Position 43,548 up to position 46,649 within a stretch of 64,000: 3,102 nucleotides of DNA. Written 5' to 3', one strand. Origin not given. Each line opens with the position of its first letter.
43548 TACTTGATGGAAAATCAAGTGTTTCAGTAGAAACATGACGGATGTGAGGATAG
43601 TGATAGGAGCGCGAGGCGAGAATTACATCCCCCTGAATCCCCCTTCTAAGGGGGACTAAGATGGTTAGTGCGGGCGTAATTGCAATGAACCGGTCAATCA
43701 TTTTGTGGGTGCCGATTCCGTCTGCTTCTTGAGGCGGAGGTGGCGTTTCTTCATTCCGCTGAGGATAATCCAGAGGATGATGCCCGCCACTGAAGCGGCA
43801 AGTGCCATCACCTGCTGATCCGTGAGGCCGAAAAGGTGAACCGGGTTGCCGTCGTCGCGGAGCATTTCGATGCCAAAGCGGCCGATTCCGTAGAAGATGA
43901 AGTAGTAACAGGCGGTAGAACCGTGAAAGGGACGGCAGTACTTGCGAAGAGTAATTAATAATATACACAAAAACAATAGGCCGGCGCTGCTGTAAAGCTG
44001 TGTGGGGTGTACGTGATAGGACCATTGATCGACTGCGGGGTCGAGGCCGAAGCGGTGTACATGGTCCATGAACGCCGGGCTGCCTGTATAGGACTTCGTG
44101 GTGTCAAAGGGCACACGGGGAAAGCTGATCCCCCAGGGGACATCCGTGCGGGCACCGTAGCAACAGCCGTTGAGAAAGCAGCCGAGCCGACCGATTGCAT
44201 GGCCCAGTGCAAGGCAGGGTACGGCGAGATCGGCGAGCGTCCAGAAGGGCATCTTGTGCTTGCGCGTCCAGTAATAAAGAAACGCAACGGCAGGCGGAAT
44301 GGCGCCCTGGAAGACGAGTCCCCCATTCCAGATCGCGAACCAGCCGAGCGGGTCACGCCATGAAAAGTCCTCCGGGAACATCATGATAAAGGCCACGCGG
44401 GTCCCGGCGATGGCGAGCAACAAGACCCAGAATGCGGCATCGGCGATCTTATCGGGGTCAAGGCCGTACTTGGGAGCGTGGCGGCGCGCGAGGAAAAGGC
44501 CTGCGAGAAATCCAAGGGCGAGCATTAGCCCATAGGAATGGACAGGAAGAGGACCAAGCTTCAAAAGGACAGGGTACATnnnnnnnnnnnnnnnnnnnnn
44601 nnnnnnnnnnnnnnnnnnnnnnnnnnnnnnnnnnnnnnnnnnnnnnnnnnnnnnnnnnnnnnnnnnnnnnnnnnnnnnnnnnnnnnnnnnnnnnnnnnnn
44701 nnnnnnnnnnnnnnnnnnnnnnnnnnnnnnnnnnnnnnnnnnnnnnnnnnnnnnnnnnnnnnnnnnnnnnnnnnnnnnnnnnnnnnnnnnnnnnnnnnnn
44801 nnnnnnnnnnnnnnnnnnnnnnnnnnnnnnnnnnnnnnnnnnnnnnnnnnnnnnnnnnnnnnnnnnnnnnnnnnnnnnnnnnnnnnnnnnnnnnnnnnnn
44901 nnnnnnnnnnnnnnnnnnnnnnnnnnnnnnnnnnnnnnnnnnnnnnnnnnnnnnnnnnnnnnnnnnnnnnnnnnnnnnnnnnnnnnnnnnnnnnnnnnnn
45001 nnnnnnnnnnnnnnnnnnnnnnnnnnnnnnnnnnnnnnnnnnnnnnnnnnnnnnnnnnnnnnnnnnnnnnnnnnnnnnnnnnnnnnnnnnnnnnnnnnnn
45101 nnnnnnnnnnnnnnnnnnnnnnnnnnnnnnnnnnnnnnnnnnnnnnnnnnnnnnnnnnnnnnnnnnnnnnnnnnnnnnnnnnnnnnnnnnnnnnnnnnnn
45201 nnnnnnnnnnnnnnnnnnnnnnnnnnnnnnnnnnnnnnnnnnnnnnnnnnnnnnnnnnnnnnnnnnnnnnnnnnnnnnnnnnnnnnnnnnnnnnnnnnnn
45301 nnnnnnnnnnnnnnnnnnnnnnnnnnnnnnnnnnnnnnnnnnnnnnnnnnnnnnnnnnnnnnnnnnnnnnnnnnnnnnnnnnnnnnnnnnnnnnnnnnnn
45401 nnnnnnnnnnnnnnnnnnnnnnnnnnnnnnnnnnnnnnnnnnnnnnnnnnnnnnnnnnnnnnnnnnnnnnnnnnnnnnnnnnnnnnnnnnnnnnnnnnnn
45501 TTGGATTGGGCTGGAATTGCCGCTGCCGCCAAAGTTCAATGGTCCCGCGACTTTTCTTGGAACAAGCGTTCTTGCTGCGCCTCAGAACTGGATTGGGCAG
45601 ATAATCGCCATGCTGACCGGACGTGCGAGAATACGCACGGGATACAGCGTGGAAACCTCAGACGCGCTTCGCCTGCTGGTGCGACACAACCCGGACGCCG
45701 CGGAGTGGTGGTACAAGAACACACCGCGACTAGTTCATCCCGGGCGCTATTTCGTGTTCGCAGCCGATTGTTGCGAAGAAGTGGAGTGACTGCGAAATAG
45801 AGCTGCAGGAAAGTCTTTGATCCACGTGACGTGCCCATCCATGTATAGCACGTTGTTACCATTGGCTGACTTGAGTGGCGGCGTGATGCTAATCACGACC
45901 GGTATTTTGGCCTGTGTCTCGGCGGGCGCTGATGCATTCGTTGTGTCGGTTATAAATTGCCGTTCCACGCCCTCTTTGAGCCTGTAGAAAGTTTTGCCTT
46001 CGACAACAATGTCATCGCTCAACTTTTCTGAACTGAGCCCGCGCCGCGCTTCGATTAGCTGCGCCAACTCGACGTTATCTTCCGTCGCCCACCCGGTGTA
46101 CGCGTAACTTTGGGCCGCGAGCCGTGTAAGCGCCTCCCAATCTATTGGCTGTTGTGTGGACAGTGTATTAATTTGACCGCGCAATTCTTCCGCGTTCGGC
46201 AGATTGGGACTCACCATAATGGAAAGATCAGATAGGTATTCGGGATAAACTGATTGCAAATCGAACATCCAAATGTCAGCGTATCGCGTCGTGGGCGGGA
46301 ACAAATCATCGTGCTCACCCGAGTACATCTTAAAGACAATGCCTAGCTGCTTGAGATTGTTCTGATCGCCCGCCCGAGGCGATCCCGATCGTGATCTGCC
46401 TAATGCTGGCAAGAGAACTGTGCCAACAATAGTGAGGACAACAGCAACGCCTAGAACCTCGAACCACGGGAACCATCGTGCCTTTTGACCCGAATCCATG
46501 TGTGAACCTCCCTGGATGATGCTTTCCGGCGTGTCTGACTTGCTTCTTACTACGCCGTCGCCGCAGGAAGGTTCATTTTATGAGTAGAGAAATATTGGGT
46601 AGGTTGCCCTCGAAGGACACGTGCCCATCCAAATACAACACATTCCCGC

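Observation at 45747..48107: ECF sigma / anti-sigma pair in which the anti-sigma ectodomain is a DUF1559 (H-X9-DG) module, plus a leaderless DUF1559 paralog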

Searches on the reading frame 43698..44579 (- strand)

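Call 36: search_protein_families(library=pfam, proteins=[window:43698-44579:-], max_evalue=0.001)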
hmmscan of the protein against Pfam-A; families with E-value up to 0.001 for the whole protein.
window:43698-44579:- (293 aa): 1 family
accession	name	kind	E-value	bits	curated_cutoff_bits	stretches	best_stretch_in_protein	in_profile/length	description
PF01790.23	LGT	-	1.7e-64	217.9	24.9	1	3-272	1-240/240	Prolipoprotein diacylglyceryl transferase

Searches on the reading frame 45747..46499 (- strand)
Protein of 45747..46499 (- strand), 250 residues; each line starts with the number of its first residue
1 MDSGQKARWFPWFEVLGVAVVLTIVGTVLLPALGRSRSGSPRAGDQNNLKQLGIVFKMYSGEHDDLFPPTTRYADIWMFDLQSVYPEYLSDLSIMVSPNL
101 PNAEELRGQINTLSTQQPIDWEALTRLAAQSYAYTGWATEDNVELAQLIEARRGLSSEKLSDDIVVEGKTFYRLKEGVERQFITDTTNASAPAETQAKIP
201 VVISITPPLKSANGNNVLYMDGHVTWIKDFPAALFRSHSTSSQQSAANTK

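Call 3: search_protein_families(library=pfam, proteins=[window:45747-46499:-], max_evalue=1)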
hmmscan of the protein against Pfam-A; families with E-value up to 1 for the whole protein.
window:45747-46499:- (250 aa): 1 family
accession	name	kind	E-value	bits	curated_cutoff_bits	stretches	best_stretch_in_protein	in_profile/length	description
PF00607.25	Gag_p24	-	0.091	13.1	24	1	82-151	3-75/128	gag protein p24 N-terminal domain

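Call 4: search_protein_families(library=ncbifam, proteins=[window:45747-46499:-], max_evalue=1)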
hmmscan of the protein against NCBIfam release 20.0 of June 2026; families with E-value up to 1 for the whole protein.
window:45747-46499:- (250 aa): 2 families
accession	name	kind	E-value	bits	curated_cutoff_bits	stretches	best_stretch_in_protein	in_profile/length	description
TIGR04294.2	pre_pil_HX9DG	domain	0.01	15.7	19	1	216-228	10-22/22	H-X9-DG-CTERM domain-containing protein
TIGR01309.1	uL30_arch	equivalog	0.22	11.7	150.05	1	129-216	45-127/151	50S ribosomal protein L30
